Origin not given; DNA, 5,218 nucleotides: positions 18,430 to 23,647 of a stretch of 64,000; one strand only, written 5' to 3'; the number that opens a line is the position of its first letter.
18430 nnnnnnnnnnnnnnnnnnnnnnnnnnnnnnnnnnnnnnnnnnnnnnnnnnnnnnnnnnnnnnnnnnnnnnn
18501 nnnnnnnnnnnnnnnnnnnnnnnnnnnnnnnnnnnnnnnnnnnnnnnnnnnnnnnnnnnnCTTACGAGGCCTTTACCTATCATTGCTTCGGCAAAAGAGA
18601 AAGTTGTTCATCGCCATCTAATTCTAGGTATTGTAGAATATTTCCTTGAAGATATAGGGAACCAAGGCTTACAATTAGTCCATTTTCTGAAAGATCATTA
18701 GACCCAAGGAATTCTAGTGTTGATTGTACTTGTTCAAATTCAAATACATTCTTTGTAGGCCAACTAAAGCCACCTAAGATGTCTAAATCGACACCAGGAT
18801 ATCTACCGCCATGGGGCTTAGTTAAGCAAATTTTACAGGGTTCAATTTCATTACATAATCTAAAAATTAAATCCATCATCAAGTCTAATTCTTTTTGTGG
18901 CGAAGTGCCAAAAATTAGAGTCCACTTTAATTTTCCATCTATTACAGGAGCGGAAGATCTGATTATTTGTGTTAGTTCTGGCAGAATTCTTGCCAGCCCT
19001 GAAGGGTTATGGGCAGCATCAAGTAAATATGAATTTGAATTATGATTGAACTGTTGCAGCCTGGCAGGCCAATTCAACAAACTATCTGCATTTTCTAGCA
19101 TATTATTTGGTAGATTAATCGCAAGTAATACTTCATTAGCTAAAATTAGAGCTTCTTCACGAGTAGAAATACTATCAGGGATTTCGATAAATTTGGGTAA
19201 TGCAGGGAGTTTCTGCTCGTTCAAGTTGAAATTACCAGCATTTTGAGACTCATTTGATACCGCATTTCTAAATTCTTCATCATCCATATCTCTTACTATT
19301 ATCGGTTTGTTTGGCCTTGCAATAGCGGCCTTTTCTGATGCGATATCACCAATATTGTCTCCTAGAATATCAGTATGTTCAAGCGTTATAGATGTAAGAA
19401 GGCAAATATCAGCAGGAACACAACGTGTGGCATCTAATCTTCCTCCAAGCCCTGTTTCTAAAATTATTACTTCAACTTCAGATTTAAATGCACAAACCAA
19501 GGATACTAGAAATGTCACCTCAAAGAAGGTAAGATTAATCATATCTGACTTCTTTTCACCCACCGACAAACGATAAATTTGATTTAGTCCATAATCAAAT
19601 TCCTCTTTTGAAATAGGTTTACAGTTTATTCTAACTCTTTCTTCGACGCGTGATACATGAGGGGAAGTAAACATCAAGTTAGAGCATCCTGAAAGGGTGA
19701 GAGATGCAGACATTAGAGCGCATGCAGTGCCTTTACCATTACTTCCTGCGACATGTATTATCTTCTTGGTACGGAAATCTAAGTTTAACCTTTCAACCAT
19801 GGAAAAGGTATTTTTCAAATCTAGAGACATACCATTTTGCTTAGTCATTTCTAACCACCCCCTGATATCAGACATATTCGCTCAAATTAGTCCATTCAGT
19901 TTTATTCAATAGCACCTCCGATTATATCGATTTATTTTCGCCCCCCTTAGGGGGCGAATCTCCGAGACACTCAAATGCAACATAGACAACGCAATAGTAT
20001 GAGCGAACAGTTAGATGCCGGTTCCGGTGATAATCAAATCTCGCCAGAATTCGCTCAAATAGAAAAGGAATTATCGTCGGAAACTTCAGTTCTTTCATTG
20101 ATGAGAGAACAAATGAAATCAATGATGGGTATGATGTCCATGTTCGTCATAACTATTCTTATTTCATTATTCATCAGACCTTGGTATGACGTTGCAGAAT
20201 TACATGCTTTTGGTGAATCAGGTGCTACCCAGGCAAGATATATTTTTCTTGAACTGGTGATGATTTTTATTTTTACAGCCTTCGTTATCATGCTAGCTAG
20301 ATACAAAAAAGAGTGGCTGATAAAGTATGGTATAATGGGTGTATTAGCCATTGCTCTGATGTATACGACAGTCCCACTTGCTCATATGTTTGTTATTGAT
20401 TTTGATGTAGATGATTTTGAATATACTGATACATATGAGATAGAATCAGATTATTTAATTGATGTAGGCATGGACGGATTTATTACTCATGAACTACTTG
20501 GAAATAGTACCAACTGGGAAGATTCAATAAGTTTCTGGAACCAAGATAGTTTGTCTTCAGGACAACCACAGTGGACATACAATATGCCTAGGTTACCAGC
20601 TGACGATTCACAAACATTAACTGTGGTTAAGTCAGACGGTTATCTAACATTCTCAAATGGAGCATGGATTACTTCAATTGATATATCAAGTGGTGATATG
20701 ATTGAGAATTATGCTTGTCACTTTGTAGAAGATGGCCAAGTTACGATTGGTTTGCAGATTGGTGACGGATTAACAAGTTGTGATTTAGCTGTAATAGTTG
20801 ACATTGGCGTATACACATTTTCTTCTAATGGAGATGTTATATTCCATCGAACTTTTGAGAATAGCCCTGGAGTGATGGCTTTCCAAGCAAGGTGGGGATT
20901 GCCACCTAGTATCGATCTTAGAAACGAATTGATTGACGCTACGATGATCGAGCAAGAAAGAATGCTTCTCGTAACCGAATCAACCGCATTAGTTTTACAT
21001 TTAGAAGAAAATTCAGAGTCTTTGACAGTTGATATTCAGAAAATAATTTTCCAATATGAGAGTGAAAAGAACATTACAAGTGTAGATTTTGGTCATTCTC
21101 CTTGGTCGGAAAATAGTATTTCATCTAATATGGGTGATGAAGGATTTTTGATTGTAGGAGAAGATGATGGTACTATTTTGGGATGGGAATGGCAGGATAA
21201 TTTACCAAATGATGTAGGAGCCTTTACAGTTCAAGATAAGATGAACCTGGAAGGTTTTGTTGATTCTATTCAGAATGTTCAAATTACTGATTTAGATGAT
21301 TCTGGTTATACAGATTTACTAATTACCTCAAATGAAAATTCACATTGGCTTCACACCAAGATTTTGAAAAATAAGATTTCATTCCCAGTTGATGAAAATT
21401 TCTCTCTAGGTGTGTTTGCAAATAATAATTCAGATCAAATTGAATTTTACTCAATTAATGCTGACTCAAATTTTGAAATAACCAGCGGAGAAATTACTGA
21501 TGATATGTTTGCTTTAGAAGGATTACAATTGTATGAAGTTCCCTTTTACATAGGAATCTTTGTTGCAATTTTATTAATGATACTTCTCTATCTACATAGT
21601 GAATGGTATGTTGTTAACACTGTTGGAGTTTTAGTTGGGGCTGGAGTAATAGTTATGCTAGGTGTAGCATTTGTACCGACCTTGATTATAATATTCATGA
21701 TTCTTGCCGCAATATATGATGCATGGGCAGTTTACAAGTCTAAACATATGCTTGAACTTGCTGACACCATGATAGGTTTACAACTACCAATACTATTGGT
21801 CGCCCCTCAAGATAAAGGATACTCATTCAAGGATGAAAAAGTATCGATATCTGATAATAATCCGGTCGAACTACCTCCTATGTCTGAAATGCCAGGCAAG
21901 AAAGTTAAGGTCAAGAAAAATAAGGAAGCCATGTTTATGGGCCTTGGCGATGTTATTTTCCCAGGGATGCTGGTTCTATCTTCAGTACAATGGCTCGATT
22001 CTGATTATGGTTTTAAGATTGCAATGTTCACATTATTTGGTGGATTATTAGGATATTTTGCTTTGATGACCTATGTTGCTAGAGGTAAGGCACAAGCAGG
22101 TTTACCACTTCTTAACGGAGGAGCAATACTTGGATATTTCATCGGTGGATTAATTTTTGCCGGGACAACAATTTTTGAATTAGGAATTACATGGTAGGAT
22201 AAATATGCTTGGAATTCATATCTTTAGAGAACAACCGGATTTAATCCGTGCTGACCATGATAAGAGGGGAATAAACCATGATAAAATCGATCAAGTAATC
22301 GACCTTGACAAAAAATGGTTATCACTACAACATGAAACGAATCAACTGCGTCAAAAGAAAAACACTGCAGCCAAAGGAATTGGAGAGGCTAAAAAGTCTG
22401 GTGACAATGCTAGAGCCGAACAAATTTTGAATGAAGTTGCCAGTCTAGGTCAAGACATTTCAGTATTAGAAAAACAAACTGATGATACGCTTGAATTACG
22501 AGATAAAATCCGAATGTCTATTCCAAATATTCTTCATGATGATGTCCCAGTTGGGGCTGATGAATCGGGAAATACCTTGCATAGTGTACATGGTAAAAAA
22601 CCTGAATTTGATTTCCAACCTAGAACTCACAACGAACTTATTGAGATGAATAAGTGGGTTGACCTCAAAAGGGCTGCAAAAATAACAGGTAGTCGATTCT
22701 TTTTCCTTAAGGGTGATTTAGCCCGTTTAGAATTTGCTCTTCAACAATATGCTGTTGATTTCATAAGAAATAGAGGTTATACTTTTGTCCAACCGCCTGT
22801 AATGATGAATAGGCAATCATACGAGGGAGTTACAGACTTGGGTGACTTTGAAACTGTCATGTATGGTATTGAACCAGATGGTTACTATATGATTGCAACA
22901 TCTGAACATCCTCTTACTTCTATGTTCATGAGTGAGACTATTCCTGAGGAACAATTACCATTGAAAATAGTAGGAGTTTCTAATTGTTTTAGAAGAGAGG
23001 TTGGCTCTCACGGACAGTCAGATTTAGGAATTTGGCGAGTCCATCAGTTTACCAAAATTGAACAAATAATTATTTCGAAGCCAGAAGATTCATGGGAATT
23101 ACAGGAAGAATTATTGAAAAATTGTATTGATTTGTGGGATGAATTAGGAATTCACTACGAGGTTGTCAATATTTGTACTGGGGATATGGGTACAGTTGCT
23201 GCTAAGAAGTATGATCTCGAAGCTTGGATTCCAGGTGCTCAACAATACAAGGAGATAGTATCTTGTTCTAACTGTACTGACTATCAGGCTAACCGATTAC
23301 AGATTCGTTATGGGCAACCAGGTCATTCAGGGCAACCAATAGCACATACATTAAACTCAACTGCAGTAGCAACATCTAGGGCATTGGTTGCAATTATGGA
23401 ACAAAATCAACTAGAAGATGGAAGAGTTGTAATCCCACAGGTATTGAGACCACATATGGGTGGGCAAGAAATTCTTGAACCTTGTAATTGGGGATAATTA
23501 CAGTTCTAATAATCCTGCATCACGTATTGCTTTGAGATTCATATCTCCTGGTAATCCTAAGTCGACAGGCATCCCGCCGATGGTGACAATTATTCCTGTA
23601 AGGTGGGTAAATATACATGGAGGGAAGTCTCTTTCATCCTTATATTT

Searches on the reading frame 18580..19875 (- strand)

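Call 36: search_protein_families(library=pfam, proteins=[window:18580-19875:-], max_evalue=0.001)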
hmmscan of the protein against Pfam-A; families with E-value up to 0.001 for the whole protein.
window:18580-19875:- (431 aa): 1 family
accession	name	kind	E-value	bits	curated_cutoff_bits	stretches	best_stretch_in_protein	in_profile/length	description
PF08245.18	Mur_ligase_M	-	1.2e-06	29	24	1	42-222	1-151/200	Mur ligase middle domain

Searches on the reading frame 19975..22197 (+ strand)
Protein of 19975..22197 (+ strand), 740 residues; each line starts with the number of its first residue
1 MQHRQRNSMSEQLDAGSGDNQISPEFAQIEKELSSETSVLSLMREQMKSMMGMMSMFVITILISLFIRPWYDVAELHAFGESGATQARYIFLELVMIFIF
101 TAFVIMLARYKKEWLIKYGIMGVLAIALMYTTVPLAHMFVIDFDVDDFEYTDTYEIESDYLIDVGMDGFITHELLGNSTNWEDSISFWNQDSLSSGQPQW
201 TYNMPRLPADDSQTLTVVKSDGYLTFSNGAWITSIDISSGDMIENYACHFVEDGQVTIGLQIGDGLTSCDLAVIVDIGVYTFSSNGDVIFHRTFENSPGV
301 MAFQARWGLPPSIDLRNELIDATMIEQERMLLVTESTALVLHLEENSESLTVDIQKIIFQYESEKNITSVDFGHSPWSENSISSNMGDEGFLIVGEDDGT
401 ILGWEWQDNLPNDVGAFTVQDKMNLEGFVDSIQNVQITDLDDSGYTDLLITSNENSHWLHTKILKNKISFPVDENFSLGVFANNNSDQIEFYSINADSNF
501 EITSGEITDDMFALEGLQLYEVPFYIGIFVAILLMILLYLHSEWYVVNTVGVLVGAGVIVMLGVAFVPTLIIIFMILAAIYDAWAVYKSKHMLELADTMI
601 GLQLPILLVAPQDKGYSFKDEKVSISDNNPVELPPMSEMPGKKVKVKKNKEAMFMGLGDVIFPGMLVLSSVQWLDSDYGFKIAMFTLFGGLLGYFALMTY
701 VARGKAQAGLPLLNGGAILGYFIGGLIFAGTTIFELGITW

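Call 36: search_protein_families(library=pfam, proteins=[window:19975-22197:+], max_evalue=0.001)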
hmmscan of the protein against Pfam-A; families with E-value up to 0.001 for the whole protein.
window:19975-22197:+ (740 aa): 2 families
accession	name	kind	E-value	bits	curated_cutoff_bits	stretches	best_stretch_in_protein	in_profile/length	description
PF06550.16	SPP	-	1.4e-49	169.5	23.9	1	524-728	92-281/283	Signal-peptide peptidase, presenilin aspartyl protease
PF04258.18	Peptidase_A22B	-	6.6e-06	26.4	23.3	1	530-672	92-213/286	Signal peptide peptidase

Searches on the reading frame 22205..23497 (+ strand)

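Call 36: search_protein_families(library=pfam, proteins=[window:22205-23497:+], max_evalue=0.001)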
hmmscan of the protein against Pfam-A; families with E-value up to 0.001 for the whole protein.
window:22205-23497:+ (430 aa): 2 families
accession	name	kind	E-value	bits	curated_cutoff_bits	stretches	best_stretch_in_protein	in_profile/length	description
PF00587.30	tRNA-synt_2b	-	4.1e-36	125.2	29.3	1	225-401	9-179/179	tRNA synthetase class II core domain (G, H, P, S and T)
PF02403.27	Seryl_tRNA_N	-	2.1e-21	76.6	28.2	1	1-109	1-107/108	Seryl-tRNA synthetase N-terminal domain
